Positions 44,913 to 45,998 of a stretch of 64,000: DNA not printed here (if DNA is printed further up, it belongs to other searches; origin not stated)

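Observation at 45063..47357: Heliorhodopsin in a tight three-gene operon with a single-pass membrane protein and a VIT1/CCC1 metal transporter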

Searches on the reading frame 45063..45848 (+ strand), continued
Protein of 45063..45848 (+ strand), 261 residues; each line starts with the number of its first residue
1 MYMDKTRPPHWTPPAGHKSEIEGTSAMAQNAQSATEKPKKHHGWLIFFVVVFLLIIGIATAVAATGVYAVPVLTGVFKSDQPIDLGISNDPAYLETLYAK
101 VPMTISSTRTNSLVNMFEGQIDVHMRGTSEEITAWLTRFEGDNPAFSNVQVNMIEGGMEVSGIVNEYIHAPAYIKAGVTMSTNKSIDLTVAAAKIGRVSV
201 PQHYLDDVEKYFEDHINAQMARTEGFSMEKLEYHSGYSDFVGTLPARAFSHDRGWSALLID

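Call 62: fold_search(model_id=the predicted structure, library=pdb)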
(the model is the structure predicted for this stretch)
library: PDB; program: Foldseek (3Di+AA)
matches with E <= 10: 246; with E <= 0.001: 0
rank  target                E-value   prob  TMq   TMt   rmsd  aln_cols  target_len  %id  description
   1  9jwr_A                4.4e-02  0.18  0.15  0.20  18.9       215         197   13  Crystal structure of Oryza sativa fibrillin 5 (released 2025-12-17)
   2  4m4d_B                5.3e-02  0.33  0.18  0.12   9.8       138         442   12  Crystal structure of lipopolysaccharide binding protein (released 2013-10-30)
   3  9jwr_C                6.7e-02  0.18  0.15  0.20  15.7       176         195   15  Crystal structure of Oryza sativa fibrillin 5 (released 2025-12-17)
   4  9jwr_B                1.3e-01  0.28  0.15  0.20  10.4       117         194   13  Crystal structure of Oryza sativa fibrillin 5 (released 2025-12-17)
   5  5wix                  2.6e-01  0.30  0.25  0.17  12.3       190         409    8  Crystal structure of P47 of Clostridium botulinum E1 (released 2017-10-25)
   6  4kgh_A                6.1e-01  0.03  0.12  0.15  18.6       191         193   10  Crystal Structure of human splunc1 lacking the secretion signal sequence (released 2013-09-25)
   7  2yh6_A                6.5e-01  0.28  0.22  0.43   8.1       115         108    5  Structure of the N-terminal domain of BamC from E. coli (released 2011-05-25)
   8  6ipv_A                6.9e-01  0.06  0.13  0.15  19.2       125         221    9  Crystal structure of CqsB2 from Streptomyces exfoliatus 2419-SVT2 (apo form) (released 2019-10-16)
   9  3put_A                7.8e-01  0.10  0.16  0.25  11.4       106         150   14  Crystal Structure of the CERT START domain (mutant V151E) from Rhizobium etli at the resolution 1.8A, Northeast Struct (released 2010-12-22)
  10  5us1_C                9.2e-01  0.01  0.10  0.12  16.9       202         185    9  Crystal structure of aminoglycoside acetyltransferase AAC(2')-Ia in complex with N2'-acetylgentamicin C1A and coenzyme (released 2017-03-15)
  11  3otl_A                9.8e-01  0.10  0.16  0.25  11.0       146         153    8  Three-dimensional Structure of the putative uncharacterized protein from Rhizobium leguminosarum at the resolution 1.9 (released 2010-09-22)
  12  2i79_A                9.8e-01  0.05  0.14  0.19  15.8       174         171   10  The crystal structure of the acetyltransferase of GNAT family from Streptococcus pneumoniae (released 2006-10-10)
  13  9leo_H                1.0e+00  0.04  0.13  0.09  14.8       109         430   10  LayV-G Head in complex of LayG-1069 and LayG-1133 (released 2025-10-01)
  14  7z6h_C                1.1e+00  0.08  0.11  0.10  10.8        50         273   12  Structure of DNA-bound human RAD17-RFC clamp loader and 9-1-1 checkpoint clamp (released 2022-05-04)
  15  8u2f_A                1.2e+00  0.06  0.11  0.20  10.1        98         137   11  Vibrio parahaemolyticus ToxS periplasmic domain (released 2024-09-11)
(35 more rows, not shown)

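Call 79: search_protein_representatives(alignment_id=A2)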
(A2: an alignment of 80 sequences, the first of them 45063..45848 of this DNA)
Query: 80 sequences, 242 profile positions. Proteins with E-value up to 0.001 (for the whole library): 1078; up to 1e-10: 798; up to 1e-30: 448. The best 150 are listed.
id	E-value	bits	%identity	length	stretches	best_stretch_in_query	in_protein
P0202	9.9e-89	313.0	-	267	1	3-240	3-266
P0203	3.7e-88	311.1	-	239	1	5-239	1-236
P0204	3.3e-85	301.5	-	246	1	2-240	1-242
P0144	4.8e-85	301.0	-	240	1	2-240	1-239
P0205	3.9e-84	298.0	-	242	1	1-241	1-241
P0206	3.9e-84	298.0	-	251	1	3-241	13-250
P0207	5.0e-84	297.6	-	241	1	2-239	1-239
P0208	8.7e-83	293.6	-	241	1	3-239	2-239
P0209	6.0e-82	290.8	-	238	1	5-240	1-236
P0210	7.5e-82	290.5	-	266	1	2-240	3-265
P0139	2.1e-81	289.0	-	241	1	2-240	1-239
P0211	4.6e-81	287.9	-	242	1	8-239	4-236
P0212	1.3e-80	286.5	-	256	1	5-239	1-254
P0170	1.6e-80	286.1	-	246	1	1-239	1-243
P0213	2.7e-80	285.4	-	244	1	1-239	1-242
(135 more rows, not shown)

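Call 83: search_protein_families(library=pfam, proteins=[L001:12355-13263:-], max_evalue=0.01)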
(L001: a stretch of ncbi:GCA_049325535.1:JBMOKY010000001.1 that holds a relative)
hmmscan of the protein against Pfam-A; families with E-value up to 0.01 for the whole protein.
L001:12355-13263:- (302 aa): 1 family
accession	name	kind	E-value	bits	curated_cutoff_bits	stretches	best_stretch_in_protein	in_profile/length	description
PF00459.30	Inositol_P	-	4.6e-45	154.6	27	1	47-298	23-267/271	Inositol monophosphatase family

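Call 89: search_solved_structures(query=A2, max_evalue=10)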
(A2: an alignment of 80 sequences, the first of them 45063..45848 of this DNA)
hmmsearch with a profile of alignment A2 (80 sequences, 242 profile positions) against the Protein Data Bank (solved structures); distinct sequences matched with E-value up to 10: 1.
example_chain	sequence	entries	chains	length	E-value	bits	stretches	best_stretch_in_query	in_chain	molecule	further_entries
1rl1_A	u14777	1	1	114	0.79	12.1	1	57-107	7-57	Suppressor of G2 allele of SKP1 homolog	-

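Call 90: search_protein_families(library=phrogs, proteins=[window:45063-45848:+, L090:1172-1891:+, L089:6001-6711:+], max_evalue=0.1)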
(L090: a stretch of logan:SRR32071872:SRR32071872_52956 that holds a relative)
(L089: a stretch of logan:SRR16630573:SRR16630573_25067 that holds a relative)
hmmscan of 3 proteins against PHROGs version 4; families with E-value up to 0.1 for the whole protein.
window:45063-45848:+ (261 aa): 0 families

L090:1172-1891:+ (239 aa): 0 families

L089:6001-6711:+ (236 aa): 0 families

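Call 91: find_encoding_contigs(protein=P0164, flank=4000, max_places=1)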
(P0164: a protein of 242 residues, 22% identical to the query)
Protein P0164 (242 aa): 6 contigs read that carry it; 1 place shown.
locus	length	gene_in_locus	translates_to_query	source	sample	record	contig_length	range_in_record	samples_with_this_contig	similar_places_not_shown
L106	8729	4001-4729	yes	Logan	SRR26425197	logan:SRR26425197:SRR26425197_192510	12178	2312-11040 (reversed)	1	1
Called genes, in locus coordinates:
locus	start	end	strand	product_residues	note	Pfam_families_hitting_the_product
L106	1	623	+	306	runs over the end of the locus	PF14398:ATPgrasp_YheCD (faint)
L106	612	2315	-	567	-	-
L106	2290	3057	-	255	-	PF00535:Glycos_transf_2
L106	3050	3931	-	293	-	PF01370:Epimerase, PF04321:RmlD_sub_bind (faint), PF16363:GDP_Man_Dehyd, PF07993:NAD_binding_4 (weak)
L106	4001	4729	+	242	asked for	-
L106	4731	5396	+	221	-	PF02586:SRAP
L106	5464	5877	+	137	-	-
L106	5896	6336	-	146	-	-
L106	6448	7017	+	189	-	PF00293:NUDIX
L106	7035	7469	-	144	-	-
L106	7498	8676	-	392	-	-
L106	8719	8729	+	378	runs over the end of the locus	PF09594:GT87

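Call 92: find_encoding_contigs(protein=P0151, flank=4000, max_places=1)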
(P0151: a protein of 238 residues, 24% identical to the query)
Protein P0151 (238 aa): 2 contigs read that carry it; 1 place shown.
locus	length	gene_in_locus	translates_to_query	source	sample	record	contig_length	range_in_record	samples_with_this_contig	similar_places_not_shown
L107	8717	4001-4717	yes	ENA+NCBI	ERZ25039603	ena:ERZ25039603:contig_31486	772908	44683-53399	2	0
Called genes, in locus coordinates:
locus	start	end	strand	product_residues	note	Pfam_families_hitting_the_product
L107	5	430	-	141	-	-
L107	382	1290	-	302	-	-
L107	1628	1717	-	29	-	-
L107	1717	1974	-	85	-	-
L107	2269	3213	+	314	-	PF00924:MS_channel_2nd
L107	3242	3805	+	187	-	-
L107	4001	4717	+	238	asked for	-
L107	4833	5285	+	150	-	PF04191:PEMT, PF04140:ICMT (weak)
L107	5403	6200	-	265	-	PF13462:Thioredoxin_4, PF01323:DSBA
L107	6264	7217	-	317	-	PF05569:Peptidase_M56, PF01435:Peptidase_M48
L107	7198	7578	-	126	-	PF03965:Penicillinase_R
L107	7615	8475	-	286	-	-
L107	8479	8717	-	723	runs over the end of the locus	PF19335:HMBD, PF00122:E1-E2_ATPase, PF00702:Hydrolase, PF08282:Hydrolase_3 (faint)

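Call 93: find_encoding_contigs(protein=P0196, flank=4000, max_places=1)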
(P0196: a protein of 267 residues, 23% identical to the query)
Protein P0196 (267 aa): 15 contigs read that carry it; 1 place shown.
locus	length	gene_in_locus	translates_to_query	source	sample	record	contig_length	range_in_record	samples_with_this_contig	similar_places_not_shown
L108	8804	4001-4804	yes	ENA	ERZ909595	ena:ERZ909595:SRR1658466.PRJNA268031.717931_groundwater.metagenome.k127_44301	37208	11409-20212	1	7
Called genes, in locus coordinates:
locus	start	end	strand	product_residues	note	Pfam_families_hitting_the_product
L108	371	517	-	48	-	-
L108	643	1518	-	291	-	PF02567:PhzC-PhzF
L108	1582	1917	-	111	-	PF04977:DivIC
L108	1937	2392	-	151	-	PF09424:YqeY, PF02637:GatB_Yqey (faint)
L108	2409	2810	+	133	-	-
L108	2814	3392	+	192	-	-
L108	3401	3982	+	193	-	PF14512:TM1586_NiRdase (faint), PF00881:Nitroreductase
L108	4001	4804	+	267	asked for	-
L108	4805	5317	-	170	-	PF19581:Glyoxalase_7 (faint)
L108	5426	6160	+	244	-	-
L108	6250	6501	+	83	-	PF01541:GIY-YIG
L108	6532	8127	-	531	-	PF00239:Resolvase, PF07508:Recombinase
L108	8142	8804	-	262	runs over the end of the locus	-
